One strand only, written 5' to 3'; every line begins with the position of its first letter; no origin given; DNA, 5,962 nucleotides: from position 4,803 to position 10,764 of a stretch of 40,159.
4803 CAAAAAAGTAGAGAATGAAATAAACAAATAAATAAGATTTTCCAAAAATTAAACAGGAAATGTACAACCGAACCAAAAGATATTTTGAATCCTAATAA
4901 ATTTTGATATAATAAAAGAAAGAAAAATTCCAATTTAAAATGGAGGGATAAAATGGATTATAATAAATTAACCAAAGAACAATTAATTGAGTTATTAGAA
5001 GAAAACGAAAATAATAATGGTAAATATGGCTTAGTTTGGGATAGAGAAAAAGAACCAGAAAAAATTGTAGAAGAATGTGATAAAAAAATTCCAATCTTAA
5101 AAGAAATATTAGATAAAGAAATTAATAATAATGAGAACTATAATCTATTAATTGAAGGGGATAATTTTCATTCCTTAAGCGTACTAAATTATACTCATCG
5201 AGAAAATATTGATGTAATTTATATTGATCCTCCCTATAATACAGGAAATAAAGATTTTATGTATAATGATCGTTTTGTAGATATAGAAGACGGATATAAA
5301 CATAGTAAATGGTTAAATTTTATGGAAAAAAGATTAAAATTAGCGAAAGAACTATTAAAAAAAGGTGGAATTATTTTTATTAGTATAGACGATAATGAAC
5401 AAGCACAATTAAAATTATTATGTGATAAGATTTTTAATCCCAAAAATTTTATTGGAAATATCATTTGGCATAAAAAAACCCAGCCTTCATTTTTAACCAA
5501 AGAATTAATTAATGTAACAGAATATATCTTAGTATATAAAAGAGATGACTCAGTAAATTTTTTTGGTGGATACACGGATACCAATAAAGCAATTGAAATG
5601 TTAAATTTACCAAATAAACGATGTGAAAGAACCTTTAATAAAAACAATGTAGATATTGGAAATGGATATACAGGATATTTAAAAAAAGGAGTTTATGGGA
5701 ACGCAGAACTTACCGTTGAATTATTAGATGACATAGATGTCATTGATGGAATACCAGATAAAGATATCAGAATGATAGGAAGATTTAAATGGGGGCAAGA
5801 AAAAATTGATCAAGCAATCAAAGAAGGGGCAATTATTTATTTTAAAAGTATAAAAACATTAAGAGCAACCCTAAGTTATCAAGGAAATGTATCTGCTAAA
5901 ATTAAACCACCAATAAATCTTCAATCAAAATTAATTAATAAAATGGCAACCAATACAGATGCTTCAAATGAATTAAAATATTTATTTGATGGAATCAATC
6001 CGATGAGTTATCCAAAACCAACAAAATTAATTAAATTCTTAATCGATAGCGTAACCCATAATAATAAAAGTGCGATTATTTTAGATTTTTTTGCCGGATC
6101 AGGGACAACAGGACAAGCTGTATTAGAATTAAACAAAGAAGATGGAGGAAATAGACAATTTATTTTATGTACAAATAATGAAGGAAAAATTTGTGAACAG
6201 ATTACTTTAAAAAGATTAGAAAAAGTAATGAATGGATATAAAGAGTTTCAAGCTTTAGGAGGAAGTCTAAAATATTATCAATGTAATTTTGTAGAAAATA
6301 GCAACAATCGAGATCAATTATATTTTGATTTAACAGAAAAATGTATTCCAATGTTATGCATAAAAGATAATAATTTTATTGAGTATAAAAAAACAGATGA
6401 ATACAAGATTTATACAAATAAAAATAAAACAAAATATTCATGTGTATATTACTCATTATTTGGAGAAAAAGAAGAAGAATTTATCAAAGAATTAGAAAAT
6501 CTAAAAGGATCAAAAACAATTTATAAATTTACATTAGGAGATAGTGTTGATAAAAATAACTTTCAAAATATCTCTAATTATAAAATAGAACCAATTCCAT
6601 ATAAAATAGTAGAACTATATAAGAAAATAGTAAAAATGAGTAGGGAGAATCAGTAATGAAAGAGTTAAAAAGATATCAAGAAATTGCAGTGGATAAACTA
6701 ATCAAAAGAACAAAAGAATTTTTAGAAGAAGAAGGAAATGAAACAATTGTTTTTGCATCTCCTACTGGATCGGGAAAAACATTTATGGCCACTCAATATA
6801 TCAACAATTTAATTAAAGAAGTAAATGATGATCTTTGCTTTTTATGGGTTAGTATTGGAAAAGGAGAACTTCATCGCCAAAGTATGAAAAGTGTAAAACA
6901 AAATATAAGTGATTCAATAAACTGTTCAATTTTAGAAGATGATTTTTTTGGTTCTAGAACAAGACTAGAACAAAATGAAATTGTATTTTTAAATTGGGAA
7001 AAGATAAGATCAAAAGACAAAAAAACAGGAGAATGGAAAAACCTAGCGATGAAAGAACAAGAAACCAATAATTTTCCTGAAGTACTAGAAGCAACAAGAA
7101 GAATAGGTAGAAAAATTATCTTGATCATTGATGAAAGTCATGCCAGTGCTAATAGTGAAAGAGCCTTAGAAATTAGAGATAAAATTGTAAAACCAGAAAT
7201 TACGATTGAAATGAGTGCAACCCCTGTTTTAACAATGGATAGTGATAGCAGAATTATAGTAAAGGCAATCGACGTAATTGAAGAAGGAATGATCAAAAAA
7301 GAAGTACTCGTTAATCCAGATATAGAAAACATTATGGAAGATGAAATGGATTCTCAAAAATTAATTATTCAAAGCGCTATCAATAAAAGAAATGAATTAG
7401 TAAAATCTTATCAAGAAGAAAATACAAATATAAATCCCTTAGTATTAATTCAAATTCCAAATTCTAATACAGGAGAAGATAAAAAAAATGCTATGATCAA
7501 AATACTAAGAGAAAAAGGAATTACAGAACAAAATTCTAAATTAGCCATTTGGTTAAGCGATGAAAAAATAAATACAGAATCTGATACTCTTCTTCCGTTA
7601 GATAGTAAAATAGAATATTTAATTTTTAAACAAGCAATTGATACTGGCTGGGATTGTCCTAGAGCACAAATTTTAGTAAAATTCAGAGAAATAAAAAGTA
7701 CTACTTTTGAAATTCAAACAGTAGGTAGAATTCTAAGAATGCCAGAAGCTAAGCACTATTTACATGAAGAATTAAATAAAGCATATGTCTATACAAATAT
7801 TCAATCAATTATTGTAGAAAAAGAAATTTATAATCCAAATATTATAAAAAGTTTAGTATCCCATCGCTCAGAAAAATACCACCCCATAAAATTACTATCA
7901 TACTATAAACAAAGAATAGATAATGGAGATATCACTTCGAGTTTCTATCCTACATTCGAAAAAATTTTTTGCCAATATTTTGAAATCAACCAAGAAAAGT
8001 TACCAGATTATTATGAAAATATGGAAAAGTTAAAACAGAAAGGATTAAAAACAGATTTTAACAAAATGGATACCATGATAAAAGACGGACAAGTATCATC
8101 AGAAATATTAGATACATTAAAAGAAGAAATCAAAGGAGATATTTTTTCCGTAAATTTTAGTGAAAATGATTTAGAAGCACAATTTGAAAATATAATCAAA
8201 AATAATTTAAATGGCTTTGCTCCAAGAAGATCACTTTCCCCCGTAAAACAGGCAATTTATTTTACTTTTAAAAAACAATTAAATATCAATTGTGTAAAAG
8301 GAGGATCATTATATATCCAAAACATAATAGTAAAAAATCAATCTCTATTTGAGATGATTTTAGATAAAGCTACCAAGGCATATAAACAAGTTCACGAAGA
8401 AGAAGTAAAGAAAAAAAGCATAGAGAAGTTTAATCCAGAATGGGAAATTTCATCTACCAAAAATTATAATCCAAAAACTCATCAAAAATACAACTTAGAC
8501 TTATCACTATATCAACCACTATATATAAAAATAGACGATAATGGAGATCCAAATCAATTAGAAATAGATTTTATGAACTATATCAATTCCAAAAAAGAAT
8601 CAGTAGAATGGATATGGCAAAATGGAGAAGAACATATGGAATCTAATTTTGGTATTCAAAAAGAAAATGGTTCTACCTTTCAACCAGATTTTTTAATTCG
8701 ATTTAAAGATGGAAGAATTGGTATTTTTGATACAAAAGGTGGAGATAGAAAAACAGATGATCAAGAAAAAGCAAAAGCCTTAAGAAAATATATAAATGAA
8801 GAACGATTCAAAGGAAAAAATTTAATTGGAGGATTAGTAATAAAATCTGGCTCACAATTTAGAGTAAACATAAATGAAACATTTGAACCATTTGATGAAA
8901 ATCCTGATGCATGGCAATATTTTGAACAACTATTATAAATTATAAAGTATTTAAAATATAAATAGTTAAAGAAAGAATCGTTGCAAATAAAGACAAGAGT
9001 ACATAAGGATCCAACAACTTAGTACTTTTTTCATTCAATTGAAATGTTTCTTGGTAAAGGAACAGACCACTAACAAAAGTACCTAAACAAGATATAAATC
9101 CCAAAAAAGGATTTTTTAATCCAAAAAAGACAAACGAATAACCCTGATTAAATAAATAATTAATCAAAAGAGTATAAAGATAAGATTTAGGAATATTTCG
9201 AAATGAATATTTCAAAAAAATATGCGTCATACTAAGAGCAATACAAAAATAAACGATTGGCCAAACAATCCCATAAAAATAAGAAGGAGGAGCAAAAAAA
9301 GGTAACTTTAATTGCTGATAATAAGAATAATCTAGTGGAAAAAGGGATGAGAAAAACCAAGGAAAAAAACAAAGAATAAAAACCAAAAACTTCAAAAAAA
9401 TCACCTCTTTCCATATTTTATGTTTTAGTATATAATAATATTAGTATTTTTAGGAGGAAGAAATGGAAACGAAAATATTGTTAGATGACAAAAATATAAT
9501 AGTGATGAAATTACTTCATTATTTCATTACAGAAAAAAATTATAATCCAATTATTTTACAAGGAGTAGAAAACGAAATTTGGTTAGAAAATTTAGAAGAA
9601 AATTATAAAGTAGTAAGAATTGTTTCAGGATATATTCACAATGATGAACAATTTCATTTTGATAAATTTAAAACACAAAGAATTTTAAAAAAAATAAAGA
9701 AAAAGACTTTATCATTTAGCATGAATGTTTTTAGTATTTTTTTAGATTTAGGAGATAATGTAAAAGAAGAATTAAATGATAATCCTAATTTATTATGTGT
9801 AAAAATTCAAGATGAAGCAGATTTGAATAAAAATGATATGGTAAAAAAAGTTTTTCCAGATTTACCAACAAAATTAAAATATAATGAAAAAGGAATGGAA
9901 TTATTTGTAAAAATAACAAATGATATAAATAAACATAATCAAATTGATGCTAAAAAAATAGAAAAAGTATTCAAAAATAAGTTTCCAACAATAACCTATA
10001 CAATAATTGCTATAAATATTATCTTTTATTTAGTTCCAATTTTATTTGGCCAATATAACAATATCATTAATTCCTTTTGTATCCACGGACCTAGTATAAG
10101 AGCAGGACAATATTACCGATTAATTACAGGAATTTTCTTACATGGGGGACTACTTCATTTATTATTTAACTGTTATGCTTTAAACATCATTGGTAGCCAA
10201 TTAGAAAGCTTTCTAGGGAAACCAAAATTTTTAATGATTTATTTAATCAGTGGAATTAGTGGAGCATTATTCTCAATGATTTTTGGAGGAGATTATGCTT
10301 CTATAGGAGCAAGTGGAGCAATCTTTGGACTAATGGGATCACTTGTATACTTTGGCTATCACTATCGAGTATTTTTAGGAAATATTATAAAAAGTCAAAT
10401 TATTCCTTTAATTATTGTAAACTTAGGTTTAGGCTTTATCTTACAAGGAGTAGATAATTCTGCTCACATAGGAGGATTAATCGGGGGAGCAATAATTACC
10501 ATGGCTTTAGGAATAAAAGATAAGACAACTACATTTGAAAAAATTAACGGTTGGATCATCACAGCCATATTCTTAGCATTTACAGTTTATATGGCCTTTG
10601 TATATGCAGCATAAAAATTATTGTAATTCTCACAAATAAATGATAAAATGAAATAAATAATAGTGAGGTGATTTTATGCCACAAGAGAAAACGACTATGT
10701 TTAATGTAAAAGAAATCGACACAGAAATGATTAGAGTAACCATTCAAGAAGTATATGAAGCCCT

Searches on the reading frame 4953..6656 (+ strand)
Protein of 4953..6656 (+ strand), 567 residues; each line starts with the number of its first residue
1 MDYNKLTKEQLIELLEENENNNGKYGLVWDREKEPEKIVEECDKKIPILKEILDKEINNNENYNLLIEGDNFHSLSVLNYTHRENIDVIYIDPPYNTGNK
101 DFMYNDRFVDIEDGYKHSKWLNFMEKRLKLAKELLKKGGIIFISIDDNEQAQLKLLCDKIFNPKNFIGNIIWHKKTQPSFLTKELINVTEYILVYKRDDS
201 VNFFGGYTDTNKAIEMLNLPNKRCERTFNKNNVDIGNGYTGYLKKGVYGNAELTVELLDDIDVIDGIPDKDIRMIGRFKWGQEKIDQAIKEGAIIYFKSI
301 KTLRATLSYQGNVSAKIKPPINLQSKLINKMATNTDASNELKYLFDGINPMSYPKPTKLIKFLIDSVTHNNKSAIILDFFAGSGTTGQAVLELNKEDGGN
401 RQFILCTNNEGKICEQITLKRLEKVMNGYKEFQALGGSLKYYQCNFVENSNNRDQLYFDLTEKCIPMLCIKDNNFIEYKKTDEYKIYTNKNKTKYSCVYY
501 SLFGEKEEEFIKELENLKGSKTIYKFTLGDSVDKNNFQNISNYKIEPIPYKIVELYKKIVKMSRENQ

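Call 7: search_protein_families(library=pfam, proteins=[window:4953-6656:+], max_evalue=0.01)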
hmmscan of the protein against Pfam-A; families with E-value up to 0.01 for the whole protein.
window:4953-6656:+ (567 aa): 2 families
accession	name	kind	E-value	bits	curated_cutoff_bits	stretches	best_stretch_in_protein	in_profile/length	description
PF01555.25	N6_N4_Mtase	-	2.2e-38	132.8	26.7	1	86-409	1-212/221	DNA methylase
PF03602.21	Cons_hypoth95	-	5.7e-05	23.3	24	0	46-99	77-127/182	Conserved hypothetical protein 95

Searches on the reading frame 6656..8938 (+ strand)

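Call 7: search_protein_families(library=pfam, proteins=[window:6656-8938:+], max_evalue=0.01)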
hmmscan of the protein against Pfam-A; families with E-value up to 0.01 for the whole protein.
window:6656-8938:+ (760 aa): 5 families
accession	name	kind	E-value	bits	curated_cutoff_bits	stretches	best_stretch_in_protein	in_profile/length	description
PF04851.21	ResIII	-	1.8e-18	67.4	22.5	1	2-190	2-162/164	Type III restriction enzyme, res subunit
PF18766.7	SWI2_SNF2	-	2.7e-08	34.2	26.7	1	7-198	1-163/221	SWI2/SNF2 ATPase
PF01637.24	ATPase_2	-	1.4e-05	25.5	33.2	1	16-161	8-119/225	ATPase domain predominantly from Archaea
PF00270.35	DEAD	-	1.9e-05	24.9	26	1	28-190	14-160/167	DEAD/DEAH box helicase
PF00931.28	NB-ARC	-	0.0021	17.8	23.5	1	14-87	3-77/248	NB-ARC domain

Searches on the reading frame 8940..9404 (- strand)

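Call 7: search_protein_families(library=pfam, proteins=[window:8940-9404:-], max_evalue=0.01)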
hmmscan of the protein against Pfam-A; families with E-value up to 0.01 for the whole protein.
window:8940-9404:- (154 aa): 1 family
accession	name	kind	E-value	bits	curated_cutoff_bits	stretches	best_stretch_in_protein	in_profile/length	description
PF03073.20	TspO_MBR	-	2.8e-22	79.5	24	1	14-149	7-144/145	TspO/MBR family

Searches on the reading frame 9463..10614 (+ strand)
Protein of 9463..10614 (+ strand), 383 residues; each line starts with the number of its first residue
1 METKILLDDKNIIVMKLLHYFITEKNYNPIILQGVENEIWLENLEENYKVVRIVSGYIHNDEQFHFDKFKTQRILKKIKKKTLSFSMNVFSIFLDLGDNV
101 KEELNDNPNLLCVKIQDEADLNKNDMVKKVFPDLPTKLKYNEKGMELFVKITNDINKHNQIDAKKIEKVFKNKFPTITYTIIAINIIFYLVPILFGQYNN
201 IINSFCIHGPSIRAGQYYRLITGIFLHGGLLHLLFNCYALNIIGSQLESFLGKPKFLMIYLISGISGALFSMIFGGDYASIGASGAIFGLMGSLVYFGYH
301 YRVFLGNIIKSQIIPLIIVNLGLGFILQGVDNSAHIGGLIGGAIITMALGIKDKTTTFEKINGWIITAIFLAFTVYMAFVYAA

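Call 7: search_protein_families(library=pfam, proteins=[window:9463-10614:+], max_evalue=0.01)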
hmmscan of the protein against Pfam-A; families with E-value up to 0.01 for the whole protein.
window:9463-10614:+ (383 aa): 1 family
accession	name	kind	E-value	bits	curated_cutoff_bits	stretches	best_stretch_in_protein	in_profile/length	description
PF01694.28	Rhomboid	-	1e-34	120.2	22.6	1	215-349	2-140/143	Rhomboid domain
